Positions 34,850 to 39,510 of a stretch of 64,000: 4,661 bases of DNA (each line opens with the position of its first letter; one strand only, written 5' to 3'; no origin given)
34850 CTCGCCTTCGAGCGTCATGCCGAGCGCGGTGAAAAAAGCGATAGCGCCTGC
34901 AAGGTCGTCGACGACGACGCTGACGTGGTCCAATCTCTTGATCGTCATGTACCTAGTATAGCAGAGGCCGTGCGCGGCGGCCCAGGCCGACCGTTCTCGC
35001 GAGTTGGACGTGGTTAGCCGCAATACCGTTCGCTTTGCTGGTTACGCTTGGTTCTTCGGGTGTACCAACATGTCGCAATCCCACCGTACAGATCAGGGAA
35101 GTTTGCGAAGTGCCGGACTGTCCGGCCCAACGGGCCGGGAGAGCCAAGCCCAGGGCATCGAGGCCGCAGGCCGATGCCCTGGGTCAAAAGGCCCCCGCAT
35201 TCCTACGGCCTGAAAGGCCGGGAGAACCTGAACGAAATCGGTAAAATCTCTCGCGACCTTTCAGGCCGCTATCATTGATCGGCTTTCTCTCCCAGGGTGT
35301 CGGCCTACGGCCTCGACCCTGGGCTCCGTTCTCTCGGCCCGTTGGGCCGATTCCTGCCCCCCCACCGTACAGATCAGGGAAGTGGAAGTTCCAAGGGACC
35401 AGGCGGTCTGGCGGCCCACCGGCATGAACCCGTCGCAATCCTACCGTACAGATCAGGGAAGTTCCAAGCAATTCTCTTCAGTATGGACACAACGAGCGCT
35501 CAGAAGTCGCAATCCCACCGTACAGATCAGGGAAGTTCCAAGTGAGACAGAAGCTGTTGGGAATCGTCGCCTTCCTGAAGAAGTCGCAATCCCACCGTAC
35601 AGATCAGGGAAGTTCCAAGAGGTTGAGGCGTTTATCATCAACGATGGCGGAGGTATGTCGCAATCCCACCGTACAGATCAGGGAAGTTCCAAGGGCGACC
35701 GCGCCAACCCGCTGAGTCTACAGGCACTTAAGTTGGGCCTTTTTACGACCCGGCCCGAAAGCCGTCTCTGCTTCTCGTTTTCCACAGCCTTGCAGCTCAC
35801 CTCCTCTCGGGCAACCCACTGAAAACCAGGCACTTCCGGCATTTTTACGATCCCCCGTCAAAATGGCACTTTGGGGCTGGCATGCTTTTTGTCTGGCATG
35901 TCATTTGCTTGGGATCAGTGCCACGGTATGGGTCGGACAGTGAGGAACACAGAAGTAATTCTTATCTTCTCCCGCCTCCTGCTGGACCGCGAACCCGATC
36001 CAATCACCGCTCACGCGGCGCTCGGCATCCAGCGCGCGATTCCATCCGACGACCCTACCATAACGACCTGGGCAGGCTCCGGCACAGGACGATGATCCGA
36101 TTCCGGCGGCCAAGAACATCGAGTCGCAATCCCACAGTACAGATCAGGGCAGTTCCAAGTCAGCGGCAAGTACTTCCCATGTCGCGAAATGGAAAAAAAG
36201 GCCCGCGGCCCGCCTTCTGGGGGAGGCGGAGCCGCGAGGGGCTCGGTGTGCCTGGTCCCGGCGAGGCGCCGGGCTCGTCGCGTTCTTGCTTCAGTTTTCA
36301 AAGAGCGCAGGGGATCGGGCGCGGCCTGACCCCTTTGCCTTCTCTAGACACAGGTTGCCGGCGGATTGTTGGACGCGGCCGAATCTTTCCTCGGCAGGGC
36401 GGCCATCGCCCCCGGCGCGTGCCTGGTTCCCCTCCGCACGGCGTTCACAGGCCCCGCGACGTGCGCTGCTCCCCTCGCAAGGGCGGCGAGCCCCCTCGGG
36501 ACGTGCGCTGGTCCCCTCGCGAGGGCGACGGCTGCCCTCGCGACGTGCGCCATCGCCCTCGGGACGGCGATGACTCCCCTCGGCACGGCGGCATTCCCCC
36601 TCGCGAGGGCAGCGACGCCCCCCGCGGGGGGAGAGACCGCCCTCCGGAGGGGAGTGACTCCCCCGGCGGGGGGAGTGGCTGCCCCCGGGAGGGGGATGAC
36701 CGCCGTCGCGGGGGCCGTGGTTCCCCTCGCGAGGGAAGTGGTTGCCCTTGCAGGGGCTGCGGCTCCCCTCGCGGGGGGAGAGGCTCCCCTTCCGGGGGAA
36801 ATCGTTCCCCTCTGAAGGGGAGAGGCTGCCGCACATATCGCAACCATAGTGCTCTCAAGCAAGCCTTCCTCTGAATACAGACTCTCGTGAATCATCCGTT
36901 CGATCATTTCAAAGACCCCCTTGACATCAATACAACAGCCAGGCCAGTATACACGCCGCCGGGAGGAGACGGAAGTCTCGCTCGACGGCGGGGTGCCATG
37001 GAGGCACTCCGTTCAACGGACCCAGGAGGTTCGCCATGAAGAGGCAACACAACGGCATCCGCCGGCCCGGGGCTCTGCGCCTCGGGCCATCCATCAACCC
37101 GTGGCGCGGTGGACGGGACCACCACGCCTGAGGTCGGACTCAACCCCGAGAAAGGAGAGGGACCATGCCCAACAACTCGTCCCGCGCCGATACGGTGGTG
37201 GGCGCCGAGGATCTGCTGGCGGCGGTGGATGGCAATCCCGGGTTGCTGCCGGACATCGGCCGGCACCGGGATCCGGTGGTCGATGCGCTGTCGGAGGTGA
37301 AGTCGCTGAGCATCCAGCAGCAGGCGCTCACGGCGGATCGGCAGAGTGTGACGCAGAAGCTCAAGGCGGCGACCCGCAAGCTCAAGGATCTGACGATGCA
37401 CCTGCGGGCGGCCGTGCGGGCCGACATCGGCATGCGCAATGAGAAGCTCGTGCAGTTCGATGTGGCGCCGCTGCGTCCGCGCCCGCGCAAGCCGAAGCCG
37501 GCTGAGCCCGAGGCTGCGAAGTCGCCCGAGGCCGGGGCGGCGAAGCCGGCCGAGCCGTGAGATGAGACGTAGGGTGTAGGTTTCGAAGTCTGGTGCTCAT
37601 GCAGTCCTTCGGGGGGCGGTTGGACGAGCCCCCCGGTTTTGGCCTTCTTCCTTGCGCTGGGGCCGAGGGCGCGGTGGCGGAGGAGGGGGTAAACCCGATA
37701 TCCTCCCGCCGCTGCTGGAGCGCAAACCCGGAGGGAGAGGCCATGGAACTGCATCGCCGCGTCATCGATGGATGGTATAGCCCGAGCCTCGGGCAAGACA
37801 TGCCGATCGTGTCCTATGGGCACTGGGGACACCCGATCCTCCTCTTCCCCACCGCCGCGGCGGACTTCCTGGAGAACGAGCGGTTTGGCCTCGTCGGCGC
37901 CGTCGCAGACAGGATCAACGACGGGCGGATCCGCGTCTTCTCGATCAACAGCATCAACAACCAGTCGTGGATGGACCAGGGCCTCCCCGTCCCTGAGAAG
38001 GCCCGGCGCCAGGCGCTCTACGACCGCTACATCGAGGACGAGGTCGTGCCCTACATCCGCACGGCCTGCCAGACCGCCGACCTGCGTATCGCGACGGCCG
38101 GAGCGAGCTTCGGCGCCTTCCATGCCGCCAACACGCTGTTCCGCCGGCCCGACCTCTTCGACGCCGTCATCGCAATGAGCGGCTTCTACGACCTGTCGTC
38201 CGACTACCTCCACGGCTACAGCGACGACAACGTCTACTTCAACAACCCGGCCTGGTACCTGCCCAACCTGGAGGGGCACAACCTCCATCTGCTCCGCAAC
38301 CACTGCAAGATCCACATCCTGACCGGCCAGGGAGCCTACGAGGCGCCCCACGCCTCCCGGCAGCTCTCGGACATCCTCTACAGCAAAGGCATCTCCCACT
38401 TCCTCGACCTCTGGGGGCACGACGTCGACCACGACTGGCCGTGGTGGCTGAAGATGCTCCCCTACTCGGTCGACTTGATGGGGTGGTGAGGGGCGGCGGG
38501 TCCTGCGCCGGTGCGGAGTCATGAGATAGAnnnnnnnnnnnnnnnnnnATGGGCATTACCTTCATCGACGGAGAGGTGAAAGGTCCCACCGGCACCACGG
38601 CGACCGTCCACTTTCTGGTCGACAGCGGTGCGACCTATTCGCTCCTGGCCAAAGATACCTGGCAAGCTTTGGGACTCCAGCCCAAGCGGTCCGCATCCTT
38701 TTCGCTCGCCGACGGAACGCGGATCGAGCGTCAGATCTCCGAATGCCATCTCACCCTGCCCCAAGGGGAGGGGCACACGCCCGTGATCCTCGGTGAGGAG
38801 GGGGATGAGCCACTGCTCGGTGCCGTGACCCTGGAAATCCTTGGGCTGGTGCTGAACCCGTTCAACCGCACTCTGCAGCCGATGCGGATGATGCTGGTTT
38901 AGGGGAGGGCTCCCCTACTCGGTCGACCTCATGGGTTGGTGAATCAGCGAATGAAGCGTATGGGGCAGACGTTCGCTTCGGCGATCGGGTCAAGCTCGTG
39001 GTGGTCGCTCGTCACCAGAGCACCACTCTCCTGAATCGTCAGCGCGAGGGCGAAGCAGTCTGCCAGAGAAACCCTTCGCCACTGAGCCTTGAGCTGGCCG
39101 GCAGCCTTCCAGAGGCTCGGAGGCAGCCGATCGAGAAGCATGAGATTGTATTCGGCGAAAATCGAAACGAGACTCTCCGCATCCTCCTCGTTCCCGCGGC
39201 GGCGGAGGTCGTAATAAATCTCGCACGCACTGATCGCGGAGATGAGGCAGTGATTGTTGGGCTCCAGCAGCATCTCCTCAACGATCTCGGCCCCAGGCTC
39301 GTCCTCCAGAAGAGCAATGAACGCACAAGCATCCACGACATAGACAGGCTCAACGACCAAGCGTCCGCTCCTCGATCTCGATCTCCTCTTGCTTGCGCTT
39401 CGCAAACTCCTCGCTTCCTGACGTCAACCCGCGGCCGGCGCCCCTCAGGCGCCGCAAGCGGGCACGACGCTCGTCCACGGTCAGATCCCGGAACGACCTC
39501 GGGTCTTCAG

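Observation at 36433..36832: Strict 21-bp phasing maintained across about 34 highly diverged GC mini-palindrome units in two loci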

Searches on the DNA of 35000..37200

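Call 21: search_rna_families(source=window, start=35000, end=37200, threshold=evalue, max_evalue=10)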
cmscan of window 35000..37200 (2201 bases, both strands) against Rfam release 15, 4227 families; matches with E-value up to 10: 18.
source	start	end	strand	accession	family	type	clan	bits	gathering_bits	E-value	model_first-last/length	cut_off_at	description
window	36595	36696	-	RF03891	mir-2545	Gene; miRNA;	-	34.8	94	0.00033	1-118/118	no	mir-2545 microRNA precursor family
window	36595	36696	+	RF03891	mir-2545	Gene; miRNA;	-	29.7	94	0.0064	1-118/118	no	mir-2545 microRNA precursor family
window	36711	36787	+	RF04214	MIR7526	Gene; miRNA;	-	23.9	110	0.073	1-113/113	no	MIR7526 microRNA precursor family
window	36715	36821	+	RF02829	Scr4115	Gene; sRNA;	-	23.8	58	3.3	1-109/109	no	Streptomyces RNA 4115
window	36785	36821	-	RF03891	mir-2545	Gene; miRNA;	-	21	94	1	1-118/118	no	mir-2545 microRNA precursor family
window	35201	35275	-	RF04255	MIR8001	Gene; miRNA;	-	20.8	90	0.95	1-67/67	no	MIR8001 microRNA precursor family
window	35136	35197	-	RF03981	mir-8799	Gene; miRNA;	CL00146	20.5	46.2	5.6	1-90/90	no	mir-8799 microRNA precursor family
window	36089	36122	+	RF00556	L19_leader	Cis-reg; leader;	-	18.9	36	1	1-42/42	no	Ribosomal protein L19 leader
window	36711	36838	-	RF03094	LAGLIDADG-2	Gene; sRNA;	-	18.2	94.9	2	1-128/128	no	LAGLIDADG-2 RNA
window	36752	36833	+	RF03949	mir-8830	Gene; miRNA;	-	18.2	76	9.6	1-95/95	no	mir-8830 microRNA precursor family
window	36659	36701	+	RF02801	PyrR201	Gene; snRNA; snoRNA; HACA-box;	-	17.8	49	9.1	1-68/68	no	Pyrobaculum sRNA 201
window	36619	36676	+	RF03766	mir-3155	Gene; miRNA;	-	17.6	70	3.1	1-56/56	no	mir-3155 microRNA precursor family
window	35510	35612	-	RF01872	MEG3_2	Gene; lncRNA;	-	17.5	60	2.3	1-105/105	no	Maternally expressed 3 conserved region 2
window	36751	36834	+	RF03472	mir-623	Gene; miRNA;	-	16.7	70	6.4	1-87/87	no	mir-623 microRNA precursor family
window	36233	36311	+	RF03078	chrB-a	Cis-reg;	-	16.4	43.9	9.9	1-80/80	no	chrB-a RNA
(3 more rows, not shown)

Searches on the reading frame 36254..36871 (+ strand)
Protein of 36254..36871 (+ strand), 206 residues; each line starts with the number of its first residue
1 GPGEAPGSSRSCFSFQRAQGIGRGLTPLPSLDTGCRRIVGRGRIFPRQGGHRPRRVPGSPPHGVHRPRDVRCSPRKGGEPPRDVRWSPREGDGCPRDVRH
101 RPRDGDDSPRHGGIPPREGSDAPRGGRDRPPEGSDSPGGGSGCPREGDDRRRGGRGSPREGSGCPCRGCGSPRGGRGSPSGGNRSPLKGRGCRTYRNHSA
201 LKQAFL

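Call 32: find_homologous_proteins(query=window:36254-36871:+, max_evalue=0.001)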
Query window:36254-36871:+ (206 aa): 3 proteins with E <= 0.001 among 3620 candidates.
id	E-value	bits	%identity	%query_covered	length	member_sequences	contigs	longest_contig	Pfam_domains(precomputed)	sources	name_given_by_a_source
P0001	3.1e-126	438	100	100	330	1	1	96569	-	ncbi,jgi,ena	-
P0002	1.0e-21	96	49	66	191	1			-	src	-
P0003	6.7e-5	41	43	64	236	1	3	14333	-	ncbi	-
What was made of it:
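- The called 330-aa ORF has only array-derived relatives among 5.8 billion proteins (call 32). It has no homologues apart from other array-derived ORFs, and those ORFs carry no Pfam domain (call 32).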

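Call 34: find_encoding_contigs(protein=P0003, flank=10000)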
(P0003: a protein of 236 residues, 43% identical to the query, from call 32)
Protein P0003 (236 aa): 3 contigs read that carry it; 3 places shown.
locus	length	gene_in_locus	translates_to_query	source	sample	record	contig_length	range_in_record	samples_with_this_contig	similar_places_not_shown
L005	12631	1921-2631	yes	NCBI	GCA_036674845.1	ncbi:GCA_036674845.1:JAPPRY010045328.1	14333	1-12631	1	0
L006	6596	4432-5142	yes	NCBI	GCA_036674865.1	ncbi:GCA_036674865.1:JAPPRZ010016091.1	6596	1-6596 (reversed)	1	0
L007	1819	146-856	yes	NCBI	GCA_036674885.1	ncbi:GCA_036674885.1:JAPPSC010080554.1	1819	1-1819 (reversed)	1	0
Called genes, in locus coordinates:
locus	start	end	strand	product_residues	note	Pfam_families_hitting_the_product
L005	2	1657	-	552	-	?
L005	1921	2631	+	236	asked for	-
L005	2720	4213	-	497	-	PF00890:FAD_binding_2 (weak), PF01266:DAO, PF01593:Amino_oxidase, PF07992:Pyr_redox_2 (faint), PF13450:NAD_binding_8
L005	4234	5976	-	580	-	PF13088:BNR_2 (faint), PF02012:BNR (faint)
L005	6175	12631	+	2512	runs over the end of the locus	PF00668:Condensation, PF00501:AMP-binding, PF13489:Methyltransf_23, PF13847:Methyltransf_31, PF08241:Methyltransf_11, PF08242:Methyltransf_12, PF13649:Methyltransf_25, PF00501:AMP-binding, +6 more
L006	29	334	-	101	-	-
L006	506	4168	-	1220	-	PF13676:TIR_2, PF00931:NB-ARC, PF24796:WDR55, PF24817:WD40_WDHD1_1st, PF25172:Beta-prop_WDR3_2nd, PF25173:Beta-prop_WDR3_1st, PF25175:Beta-prop_WDR5, PF25178:Beta-prop_WDR41, +115 more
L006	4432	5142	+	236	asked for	-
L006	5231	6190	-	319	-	PF01593:Amino_oxidase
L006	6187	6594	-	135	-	?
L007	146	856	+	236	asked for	-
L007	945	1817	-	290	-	?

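Call 35: find_encoding_contigs(protein=P0002, flank=10000)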
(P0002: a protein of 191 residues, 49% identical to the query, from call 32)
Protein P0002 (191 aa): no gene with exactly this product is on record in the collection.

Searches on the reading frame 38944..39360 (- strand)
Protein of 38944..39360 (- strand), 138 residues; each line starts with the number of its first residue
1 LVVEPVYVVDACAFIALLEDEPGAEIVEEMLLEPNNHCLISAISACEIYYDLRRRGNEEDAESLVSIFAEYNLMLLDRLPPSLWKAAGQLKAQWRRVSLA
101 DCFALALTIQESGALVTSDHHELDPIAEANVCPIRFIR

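Call 94: search_protein_families(library=pfam, proteins=[window:38944-39360:-], max_evalue=0.00001)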
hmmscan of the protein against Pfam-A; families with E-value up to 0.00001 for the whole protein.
window:38944-39360:- (138 aa): 1 family
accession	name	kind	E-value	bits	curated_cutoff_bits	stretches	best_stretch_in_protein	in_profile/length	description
PF01850.27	PIN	-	4e-14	53.7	23.6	1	7-120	1-112/120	PIN domain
